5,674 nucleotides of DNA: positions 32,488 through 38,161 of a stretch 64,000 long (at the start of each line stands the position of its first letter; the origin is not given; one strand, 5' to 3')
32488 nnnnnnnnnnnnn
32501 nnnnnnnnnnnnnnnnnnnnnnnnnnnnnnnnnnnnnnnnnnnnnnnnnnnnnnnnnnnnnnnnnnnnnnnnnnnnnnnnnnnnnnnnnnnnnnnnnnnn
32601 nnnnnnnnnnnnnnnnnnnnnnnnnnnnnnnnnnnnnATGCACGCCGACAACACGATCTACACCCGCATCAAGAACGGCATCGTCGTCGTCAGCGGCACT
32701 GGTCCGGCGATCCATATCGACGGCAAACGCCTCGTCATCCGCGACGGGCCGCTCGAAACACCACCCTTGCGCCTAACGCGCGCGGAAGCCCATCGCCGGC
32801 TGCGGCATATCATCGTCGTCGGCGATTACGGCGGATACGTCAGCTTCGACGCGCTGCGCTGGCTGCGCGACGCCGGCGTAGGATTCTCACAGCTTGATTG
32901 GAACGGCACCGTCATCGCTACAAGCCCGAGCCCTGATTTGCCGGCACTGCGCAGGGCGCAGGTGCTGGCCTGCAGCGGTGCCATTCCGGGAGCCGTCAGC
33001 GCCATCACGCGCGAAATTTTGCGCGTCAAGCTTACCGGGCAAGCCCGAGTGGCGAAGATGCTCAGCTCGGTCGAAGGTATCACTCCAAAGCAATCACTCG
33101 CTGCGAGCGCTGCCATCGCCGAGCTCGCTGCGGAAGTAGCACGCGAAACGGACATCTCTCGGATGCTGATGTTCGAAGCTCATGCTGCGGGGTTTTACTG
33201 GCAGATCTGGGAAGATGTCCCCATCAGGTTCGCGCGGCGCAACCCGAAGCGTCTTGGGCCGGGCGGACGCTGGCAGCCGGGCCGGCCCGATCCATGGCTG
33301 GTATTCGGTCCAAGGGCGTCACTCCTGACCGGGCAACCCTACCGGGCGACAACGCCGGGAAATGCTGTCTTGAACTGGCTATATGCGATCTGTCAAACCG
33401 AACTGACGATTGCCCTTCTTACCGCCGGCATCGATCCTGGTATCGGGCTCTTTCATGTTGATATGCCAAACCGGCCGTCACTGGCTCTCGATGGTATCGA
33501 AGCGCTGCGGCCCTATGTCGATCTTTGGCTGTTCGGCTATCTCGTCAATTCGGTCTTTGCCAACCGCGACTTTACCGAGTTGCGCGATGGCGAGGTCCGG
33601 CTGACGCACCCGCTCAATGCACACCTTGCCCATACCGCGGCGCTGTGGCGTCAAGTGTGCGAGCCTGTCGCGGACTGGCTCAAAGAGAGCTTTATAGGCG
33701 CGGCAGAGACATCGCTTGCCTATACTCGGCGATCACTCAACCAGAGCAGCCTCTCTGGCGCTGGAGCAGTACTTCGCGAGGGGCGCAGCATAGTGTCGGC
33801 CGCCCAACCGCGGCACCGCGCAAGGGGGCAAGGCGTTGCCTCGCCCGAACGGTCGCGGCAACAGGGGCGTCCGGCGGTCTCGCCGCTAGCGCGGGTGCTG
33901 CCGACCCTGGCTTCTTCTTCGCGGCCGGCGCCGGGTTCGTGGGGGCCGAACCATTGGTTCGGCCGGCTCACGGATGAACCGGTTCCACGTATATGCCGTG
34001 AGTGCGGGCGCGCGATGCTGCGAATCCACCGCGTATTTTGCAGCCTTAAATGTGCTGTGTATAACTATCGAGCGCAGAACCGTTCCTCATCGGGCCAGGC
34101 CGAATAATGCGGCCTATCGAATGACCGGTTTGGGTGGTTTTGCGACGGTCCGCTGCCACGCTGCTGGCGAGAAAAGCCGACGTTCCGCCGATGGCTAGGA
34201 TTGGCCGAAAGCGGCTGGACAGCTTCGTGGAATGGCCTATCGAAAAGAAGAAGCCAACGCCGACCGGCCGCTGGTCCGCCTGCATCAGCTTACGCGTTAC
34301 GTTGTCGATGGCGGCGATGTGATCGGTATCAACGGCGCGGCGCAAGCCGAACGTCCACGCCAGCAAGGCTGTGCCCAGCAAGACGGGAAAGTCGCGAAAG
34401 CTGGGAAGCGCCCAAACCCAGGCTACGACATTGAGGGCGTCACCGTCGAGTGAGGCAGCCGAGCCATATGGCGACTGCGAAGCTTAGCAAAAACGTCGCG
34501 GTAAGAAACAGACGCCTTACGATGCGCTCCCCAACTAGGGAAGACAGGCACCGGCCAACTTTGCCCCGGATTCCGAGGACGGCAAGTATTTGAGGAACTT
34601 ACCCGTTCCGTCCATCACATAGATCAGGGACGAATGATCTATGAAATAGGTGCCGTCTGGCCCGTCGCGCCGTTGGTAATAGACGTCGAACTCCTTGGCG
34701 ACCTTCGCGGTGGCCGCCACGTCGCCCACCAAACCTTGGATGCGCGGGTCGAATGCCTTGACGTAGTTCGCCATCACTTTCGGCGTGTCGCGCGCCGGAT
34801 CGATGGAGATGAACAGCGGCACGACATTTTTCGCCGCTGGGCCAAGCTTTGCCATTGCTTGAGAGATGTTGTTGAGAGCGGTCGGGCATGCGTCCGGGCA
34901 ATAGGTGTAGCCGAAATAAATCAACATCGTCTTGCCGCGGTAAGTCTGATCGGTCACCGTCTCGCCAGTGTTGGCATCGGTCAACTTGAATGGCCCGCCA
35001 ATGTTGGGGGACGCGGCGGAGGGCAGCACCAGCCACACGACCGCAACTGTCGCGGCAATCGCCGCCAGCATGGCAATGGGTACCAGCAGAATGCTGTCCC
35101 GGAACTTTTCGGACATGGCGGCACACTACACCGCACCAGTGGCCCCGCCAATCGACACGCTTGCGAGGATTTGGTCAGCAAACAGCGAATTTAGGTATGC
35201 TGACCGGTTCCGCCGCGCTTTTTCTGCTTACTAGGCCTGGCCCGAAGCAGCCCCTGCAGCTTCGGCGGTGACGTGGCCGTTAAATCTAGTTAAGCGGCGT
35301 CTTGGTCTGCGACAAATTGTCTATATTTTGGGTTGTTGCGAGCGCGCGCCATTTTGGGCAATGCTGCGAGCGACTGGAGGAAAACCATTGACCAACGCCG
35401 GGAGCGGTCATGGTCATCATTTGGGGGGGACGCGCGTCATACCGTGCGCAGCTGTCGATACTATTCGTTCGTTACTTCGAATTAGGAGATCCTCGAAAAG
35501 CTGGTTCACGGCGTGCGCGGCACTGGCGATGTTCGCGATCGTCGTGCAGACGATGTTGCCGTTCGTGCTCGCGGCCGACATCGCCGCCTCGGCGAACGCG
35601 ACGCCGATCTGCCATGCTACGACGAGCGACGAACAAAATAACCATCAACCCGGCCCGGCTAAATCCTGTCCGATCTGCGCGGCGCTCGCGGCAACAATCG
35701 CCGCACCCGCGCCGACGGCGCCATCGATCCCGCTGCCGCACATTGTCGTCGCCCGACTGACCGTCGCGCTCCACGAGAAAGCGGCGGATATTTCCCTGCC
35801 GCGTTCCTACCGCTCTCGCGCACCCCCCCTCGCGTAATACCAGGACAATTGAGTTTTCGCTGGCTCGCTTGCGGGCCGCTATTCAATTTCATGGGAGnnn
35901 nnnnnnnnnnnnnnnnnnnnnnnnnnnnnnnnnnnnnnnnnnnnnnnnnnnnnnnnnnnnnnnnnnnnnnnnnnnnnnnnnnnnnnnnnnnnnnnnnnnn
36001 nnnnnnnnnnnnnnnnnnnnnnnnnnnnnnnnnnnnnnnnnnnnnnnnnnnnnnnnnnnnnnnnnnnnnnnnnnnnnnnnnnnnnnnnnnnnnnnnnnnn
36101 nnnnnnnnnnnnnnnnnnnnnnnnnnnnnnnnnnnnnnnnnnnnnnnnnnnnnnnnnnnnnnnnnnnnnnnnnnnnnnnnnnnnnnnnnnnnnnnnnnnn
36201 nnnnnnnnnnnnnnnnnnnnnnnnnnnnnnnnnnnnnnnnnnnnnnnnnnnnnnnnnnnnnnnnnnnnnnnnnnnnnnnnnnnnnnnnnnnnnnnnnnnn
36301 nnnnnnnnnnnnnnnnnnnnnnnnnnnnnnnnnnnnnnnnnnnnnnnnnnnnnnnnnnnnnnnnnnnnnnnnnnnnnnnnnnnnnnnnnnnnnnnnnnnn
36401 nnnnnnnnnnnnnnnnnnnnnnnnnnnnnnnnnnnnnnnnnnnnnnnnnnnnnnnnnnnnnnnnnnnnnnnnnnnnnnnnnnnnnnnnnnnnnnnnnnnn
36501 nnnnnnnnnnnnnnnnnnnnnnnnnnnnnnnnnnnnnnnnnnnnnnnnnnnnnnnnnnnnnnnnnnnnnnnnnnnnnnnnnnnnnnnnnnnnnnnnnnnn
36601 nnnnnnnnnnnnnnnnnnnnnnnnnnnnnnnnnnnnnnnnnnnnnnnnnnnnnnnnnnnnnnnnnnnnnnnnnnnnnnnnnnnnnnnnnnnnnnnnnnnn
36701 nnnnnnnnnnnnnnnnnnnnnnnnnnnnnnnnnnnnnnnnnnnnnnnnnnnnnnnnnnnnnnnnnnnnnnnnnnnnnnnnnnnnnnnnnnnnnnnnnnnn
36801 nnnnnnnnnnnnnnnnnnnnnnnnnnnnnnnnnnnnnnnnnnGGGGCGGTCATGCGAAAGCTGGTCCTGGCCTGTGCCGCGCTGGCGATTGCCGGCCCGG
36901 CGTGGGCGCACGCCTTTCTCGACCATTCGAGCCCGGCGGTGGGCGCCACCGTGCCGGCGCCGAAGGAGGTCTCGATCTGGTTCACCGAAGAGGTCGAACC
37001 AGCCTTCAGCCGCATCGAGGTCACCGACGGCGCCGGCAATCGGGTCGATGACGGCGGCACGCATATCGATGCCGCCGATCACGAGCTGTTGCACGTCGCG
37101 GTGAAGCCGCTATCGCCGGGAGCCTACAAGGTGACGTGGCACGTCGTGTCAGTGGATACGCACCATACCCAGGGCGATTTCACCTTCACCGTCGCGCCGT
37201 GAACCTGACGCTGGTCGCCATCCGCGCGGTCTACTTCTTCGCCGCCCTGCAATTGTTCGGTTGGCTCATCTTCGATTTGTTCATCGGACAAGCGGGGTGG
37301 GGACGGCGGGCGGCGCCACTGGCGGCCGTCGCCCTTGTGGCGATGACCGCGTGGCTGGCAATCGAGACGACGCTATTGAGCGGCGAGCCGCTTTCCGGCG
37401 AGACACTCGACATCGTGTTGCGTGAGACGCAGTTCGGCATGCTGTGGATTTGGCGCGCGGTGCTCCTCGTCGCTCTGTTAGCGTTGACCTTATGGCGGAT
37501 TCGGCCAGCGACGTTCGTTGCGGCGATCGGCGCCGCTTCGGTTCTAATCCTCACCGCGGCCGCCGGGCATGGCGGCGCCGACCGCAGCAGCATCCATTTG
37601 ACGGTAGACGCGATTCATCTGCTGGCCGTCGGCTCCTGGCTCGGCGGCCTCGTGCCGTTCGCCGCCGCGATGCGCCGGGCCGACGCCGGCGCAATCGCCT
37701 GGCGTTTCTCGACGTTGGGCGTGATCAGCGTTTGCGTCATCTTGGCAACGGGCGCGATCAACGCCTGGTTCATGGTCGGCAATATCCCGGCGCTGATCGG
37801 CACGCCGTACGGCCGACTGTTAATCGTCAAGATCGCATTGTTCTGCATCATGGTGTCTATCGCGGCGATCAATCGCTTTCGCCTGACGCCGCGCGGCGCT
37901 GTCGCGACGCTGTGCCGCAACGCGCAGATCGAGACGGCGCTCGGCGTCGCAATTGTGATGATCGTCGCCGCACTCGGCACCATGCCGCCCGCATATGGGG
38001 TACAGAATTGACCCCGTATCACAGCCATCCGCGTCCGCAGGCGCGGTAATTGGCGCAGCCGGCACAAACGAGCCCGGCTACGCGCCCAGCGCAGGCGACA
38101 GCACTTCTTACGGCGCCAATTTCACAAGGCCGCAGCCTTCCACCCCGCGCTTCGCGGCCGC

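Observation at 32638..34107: Cas1 homologue keeps the catalytic Glu/His/Asp-Glu constellation and has a Cys-rich C-terminal tail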

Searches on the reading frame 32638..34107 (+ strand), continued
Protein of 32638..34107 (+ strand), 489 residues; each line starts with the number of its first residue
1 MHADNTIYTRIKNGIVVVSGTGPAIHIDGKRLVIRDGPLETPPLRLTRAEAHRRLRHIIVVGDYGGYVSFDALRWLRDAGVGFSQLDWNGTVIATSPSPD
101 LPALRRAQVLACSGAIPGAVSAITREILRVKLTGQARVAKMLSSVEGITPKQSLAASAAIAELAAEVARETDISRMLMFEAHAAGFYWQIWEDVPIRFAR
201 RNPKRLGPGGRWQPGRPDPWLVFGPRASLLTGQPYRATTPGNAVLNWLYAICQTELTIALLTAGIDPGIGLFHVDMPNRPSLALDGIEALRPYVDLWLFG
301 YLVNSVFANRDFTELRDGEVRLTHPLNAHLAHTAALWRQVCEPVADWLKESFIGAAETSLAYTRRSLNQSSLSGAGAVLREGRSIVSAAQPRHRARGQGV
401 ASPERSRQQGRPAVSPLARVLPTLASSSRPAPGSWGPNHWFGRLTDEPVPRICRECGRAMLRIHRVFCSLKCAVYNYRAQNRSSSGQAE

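Call 69: find_encoding_contigs(protein=P0085, flank=10000, max_places=2)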
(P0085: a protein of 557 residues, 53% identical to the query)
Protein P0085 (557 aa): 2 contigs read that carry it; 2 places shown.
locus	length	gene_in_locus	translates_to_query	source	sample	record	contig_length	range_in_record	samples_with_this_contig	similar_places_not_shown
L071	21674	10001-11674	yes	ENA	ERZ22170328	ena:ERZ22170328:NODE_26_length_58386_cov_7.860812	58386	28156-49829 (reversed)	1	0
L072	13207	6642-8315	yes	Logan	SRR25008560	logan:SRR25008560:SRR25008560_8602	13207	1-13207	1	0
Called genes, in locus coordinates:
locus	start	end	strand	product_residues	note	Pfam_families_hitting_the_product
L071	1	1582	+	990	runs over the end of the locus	PF26345:ScoMcrA_N, PF12102:MrcB_N, PF01878:EVE, PF07728:AAA_5, PF28529:McrB_lid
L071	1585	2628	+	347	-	PF10117:McrBC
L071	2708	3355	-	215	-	PF05063:MT-A70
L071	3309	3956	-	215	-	-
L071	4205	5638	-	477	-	PF28123:DUF8370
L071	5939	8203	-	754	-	PF03175:DNA_pol_B_2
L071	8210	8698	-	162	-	-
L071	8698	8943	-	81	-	PF12728:HTH_17 (faint)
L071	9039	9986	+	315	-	-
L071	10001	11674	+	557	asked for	PF01867:Cas_Cas1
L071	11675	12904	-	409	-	-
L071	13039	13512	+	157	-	-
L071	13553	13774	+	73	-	-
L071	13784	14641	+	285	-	PF24390:PRTase-CE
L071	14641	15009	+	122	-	-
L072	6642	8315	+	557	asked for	PF01867:Cas_Cas1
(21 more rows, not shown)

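Call 71: search_dna_similar(query=L002:6039-8297:-, collection=plasmids, mode=protein, max_evalue=0.001, max_rows=25)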
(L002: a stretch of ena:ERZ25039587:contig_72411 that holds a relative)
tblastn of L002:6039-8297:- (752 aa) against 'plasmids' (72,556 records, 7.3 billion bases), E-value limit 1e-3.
No match.

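Call 94: search_protein_families(library=padloc, proteins=[window:32638-34107:+, L002:6039-8297:-], max_evalue=0.001)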
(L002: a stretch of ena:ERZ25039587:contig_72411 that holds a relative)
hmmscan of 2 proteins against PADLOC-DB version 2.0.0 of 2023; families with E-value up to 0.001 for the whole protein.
window:32638-34107:+ (489 aa): 23 families
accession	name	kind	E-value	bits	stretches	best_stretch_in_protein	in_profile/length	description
PDLC01608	Cas1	-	2.2e-30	104.1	2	238-324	178-264/276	"CAS-I,CAS-II,CAS-III,CAS-IV,CAS-V,CAS-VI; acquisition_1"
PDLC01248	Cas1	-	4.7e-30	103.1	1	53-324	30-249/289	"CAS-I,CAS-II,CAS-III,CAS-IV,CAS-V,CAS-VI; acquisition_1"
PDLC00928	Cas1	-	2.2e-26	90.6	1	29-319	15-265/315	Cas1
PDLC00927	Cas1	-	8.5e-21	72.5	1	67-323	45-274/327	CRISPR-associated endonuclease Cas1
PDLC01743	Cas1c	-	9.5e-20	69.1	1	240-324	195-280/337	-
PDLC01249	Cas1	-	3.3e-19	67.4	1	55-311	32-245/246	"CAS-I,CAS-II,CAS-III,CAS-IV,CAS-V,CAS-VI; acquisition_1"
PDLC01449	Cas1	-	6.6e-18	62.9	1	240-302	166-226/285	"CAS-I,CAS-II,CAS-III,CAS-IV,CAS-V,CAS-VI; acquisition_1"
PDLC01334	Cas1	-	7.8e-18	62.8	1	239-324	195-281/336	"CAS-I,CAS-II,CAS-III,CAS-IV,CAS-V,CAS-VI; acquisition_1"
PDLC00923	Cas1c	-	1.9e-17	61.6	1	239-324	198-284/340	"CRISPR-associated endonuclease Cas1, subtype I-C/DVULG"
PDLC01747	Cas1g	-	4.8e-17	59.7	1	237-324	379-466/523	-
PDLC02025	Cas1d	-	1.3e-14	52.4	1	237-313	176-253/316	-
PDLC02066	Cas1b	-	4.3e-14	50.6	1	237-330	192-283/322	-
PDLC02062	Cas1_II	-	7.6e-14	49.7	1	237-294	187-244/317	-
PDLC02061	Cas1_II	-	2.4e-13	47.7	1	125-304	132-251/335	-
PDLC01333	Cas1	-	4.1e-12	44.1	1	239-316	168-239/270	"CAS-I,CAS-II,CAS-III,CAS-IV,CAS-V,CAS-VI; acquisition_1"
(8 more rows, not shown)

L002:6039-8297:- (752 aa): 0 families

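Call 97: search_protein_representatives(protein=window:32638-34107:+)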
Query: 489 residues. Proteins with E-value up to 0.001 (for the whole library): 3525; up to 1e-10: 1475; up to 1e-30: 414. The best 150 are listed.
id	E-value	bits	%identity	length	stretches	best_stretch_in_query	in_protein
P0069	3.1e-151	521.1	65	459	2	1-359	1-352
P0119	1.4e-139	482.6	60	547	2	1-357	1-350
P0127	1.9e-126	439.3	57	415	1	1-384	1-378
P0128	2.4e-118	412.6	55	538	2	1-354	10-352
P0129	3.2e-113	395.7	56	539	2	1-356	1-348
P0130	9.8e-97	341.3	54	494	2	61-356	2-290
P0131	1.7e-83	297.6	61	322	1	1-253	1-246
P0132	5.6e-83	295.9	61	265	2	180-361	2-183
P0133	8.3e-83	295.4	69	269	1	180-359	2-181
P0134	1.3e-82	294.7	53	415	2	177-398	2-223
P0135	4.7e-80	286.3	65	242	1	73-298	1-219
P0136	9.5e-77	275.4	45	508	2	1-356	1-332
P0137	2.5e-74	267.4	44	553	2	11-355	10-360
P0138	3.3e-74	267.0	43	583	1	1-480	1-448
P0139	1.0e-73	265.4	46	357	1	11-352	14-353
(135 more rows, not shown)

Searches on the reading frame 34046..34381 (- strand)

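Call 72: search_protein_families(library=pfam, proteins=[window:34046-34381:-], max_evalue=0.01)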
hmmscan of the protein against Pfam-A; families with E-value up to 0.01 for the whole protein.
window:34046-34381:- (111 aa): 1 family
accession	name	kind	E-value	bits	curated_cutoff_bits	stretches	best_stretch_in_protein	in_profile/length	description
PF03824.22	NicO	-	9.8e-20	71.5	27.7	1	2-52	2-52/287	High-affinity nickel-transport protein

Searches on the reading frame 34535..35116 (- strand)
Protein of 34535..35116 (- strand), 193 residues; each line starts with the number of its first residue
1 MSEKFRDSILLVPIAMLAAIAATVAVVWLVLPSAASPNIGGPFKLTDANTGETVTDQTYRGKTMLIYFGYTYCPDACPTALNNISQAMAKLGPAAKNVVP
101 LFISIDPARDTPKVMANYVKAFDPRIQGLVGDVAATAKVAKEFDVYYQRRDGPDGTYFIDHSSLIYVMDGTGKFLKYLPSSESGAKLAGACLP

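Call 72: search_protein_families(library=pfam, proteins=[window:34535-35116:-], max_evalue=0.01)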
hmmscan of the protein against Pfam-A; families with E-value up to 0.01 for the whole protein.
window:34535-35116:- (193 aa): 3 families
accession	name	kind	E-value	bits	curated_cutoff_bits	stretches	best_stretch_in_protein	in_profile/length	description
PF02630.20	SCO1-SenC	-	2.2e-47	160.8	22.8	1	40-174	1-134/134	SCO1/SenC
PF00578.27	AhpC-TSA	-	9.6e-06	26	26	1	43-162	8-118/124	AhpC/TSA family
PF13905.12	Thioredoxin_8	-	0.00015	22.4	27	1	61-145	1-79/94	Thioredoxin-like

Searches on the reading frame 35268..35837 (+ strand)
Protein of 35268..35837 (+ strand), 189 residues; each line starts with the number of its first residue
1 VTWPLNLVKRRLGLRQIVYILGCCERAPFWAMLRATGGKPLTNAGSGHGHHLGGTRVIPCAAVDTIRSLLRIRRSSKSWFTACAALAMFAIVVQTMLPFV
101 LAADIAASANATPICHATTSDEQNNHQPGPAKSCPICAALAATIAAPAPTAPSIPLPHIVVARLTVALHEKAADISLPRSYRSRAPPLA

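Call 72: search_protein_families(library=pfam, proteins=[window:35268-35837:+], max_evalue=0.01)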
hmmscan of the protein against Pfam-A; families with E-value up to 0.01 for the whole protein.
window:35268-35837:+ (189 aa): 1 family
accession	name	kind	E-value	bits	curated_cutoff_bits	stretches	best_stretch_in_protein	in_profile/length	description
PF11162.13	DUF2946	-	1.5e-05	26.1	23.7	1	84-187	1-117/117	Protein of unknown function (DUF2946)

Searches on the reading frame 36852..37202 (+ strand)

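Call 72: search_protein_families(library=pfam, proteins=[window:36852-37202:+], max_evalue=0.01)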
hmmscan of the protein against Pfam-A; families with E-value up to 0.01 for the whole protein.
window:36852-37202:+ (116 aa): 1 family
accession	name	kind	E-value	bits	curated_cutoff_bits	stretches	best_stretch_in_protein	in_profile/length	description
PF04234.18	CopC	-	6.9e-24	85.1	23.3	1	20-114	1-92/92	CopC domain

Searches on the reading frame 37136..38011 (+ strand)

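Call 72: search_protein_families(library=pfam, proteins=[window:37136-38011:+], max_evalue=0.01)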
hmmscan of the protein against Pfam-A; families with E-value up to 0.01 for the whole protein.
window:37136-38011:+ (291 aa): 1 family
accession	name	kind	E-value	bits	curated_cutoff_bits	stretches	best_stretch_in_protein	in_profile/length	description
PF05425.18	CopD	-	2.3e-23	83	32.1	1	187-280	3-105/105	Copper resistance protein D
